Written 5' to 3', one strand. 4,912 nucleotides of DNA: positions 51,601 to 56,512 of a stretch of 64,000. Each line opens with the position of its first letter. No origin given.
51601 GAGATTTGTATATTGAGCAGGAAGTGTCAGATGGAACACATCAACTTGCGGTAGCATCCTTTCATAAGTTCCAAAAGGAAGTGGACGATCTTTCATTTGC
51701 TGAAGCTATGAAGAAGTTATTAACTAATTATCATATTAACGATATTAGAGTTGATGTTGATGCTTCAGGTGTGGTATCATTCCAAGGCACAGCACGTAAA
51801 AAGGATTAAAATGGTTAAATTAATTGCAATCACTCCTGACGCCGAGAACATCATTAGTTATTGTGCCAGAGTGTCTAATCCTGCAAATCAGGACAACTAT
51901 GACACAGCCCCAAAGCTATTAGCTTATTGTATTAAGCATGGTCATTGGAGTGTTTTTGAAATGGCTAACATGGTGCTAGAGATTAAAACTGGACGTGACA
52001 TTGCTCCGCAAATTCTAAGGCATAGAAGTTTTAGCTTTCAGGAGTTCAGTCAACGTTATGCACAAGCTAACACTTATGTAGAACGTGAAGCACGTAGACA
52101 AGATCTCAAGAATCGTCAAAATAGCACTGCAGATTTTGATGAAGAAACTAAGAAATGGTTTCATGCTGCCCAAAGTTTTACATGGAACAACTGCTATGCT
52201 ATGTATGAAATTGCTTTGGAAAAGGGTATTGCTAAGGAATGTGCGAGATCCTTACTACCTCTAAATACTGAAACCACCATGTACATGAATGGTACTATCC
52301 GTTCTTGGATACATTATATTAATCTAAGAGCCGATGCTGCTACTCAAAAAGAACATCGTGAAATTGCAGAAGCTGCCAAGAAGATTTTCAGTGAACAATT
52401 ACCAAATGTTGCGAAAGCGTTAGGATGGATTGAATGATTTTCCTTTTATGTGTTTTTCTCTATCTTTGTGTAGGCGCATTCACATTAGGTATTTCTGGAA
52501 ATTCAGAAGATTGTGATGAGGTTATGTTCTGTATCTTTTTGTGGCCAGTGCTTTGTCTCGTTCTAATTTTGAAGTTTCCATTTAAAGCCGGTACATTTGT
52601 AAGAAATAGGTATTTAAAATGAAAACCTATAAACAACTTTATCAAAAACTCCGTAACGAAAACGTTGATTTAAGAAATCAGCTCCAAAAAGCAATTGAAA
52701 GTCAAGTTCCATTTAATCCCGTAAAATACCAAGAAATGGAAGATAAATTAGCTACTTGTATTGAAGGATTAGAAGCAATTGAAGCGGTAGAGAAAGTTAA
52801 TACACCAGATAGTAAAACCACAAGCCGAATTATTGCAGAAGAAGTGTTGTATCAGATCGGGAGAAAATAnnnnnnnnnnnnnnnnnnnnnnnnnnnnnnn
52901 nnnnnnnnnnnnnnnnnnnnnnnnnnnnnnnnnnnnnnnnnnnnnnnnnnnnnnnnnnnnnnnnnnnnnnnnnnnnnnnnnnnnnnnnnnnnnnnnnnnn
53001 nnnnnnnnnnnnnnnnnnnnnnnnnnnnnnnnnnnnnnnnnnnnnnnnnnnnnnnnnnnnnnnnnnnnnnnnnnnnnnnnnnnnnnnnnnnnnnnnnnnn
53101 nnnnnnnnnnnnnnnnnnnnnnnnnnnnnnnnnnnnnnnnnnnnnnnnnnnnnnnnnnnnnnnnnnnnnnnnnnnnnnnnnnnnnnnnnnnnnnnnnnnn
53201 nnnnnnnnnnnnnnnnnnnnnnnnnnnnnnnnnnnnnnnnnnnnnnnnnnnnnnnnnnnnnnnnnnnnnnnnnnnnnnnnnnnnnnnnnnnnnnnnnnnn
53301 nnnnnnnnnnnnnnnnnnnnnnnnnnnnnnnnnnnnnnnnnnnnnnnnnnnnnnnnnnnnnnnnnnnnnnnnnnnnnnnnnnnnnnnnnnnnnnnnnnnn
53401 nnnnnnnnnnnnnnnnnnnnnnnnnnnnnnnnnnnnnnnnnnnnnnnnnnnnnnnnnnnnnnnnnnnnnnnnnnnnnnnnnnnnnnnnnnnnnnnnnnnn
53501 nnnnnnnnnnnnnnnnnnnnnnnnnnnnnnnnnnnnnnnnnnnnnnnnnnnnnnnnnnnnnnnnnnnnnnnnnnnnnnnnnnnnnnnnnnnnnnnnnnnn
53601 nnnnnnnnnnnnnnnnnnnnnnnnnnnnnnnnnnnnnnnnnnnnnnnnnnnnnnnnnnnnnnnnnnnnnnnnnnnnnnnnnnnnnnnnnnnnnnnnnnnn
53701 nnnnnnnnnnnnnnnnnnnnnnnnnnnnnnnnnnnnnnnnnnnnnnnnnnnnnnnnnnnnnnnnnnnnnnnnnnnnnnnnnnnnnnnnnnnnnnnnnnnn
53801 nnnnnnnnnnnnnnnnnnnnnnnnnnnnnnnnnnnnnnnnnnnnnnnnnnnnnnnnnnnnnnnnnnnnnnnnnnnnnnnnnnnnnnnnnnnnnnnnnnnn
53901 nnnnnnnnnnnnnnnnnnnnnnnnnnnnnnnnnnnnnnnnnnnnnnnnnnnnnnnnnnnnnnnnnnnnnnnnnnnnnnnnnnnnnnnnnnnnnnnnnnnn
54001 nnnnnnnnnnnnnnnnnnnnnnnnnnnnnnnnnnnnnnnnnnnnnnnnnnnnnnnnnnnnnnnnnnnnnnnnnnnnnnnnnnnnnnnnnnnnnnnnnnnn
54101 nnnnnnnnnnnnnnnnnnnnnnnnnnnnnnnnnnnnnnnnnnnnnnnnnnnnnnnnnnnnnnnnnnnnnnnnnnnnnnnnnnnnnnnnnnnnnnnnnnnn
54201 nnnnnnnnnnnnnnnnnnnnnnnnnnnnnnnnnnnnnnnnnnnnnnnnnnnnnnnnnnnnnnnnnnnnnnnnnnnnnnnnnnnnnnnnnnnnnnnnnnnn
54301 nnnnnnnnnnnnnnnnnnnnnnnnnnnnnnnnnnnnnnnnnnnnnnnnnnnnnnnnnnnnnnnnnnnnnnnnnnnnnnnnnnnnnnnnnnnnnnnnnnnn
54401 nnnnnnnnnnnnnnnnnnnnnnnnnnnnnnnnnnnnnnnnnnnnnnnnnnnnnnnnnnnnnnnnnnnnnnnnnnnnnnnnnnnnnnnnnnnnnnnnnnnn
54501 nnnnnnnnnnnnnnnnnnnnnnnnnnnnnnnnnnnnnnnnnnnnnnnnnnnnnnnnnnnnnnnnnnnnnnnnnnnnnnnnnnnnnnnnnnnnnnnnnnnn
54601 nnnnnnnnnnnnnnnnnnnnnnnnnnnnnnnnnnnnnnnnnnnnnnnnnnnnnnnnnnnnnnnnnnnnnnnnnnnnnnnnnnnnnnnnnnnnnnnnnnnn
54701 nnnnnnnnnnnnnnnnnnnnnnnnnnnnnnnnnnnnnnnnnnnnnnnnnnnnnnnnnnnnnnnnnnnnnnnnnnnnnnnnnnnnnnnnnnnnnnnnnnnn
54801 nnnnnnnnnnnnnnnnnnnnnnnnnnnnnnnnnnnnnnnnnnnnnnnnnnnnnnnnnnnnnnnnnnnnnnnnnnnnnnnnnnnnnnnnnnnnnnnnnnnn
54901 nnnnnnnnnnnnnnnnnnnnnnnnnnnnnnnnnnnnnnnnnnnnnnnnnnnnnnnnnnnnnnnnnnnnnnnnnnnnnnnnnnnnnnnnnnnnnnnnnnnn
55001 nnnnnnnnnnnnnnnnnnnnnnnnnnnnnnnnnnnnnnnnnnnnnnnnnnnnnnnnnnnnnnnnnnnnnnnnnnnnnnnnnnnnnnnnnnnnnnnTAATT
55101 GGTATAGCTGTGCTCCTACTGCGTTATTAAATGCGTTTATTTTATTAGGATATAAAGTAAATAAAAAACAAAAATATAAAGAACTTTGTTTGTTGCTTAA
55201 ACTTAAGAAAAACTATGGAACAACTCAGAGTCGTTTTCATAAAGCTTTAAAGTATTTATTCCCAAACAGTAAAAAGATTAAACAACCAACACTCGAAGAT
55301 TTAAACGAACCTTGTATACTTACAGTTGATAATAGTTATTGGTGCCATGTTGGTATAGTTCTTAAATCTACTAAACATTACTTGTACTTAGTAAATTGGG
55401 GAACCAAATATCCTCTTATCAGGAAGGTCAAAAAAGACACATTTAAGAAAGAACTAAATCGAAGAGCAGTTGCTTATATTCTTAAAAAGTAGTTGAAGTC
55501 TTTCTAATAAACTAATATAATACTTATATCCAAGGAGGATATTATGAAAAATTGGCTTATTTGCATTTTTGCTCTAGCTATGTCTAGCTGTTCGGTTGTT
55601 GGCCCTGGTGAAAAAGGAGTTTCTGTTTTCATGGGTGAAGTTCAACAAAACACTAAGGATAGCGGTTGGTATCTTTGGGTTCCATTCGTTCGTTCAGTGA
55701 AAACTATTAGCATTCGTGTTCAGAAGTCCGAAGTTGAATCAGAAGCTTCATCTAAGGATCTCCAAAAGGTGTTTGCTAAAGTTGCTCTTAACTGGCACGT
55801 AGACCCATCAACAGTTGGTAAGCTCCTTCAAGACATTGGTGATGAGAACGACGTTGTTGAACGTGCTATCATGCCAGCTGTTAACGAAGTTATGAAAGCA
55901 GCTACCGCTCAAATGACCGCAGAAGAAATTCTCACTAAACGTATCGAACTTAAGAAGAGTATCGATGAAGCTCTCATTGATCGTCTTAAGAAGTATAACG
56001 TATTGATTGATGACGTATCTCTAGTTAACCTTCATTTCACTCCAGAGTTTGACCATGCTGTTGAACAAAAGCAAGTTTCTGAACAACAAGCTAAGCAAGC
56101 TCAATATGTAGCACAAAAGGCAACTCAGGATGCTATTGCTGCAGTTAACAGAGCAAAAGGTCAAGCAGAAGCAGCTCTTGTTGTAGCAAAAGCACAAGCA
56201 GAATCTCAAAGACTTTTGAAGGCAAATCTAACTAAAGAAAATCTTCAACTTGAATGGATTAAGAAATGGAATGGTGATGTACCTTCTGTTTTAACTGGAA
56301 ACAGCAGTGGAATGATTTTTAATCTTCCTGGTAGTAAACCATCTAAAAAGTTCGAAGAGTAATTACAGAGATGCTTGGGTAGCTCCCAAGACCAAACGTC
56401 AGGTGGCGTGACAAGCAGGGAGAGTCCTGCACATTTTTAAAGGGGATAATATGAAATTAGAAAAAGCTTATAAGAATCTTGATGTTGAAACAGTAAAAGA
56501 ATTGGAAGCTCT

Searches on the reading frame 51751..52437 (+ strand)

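Call 38: search_protein_families(library=phrogs, proteins=[window:51751-52437:+], max_evalue=0.01)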
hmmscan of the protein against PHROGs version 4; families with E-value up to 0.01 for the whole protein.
window:51751-52437:+ (228 aa): 4 families
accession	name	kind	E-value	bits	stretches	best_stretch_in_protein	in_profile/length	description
phrog_85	-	DNA, RNA and nucleotide metabolism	1.6e-74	252.9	1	13-224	363-583/866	thymidylate synthase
phrog_10644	-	DNA, RNA and nucleotide metabolism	2.8e-52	178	1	74-227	1-157/160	thymidylate synthase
phrog_22708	-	DNA, RNA and nucleotide metabolism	3e-18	67.1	1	15-107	24-127/242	thymidylate synthase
phrog_35637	-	DNA, RNA and nucleotide metabolism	0.00012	22.2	1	62-197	125-248/366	thymidylate synthase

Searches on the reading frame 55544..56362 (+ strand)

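Call 38: search_protein_families(library=phrogs, proteins=[window:55544-56362:+], max_evalue=0.01)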
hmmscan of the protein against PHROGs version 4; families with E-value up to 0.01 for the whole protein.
window:55544-56362:+ (272 aa): 3 families
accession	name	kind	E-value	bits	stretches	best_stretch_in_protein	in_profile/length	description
phrog_200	-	other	9e-47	161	1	6-268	90-366/379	lipoprotein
phrog_38808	-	unknown function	0.00058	21.1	1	204-252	8-58/68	-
phrog_2600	-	unknown function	0.0088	16.9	0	93-172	79-165/236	-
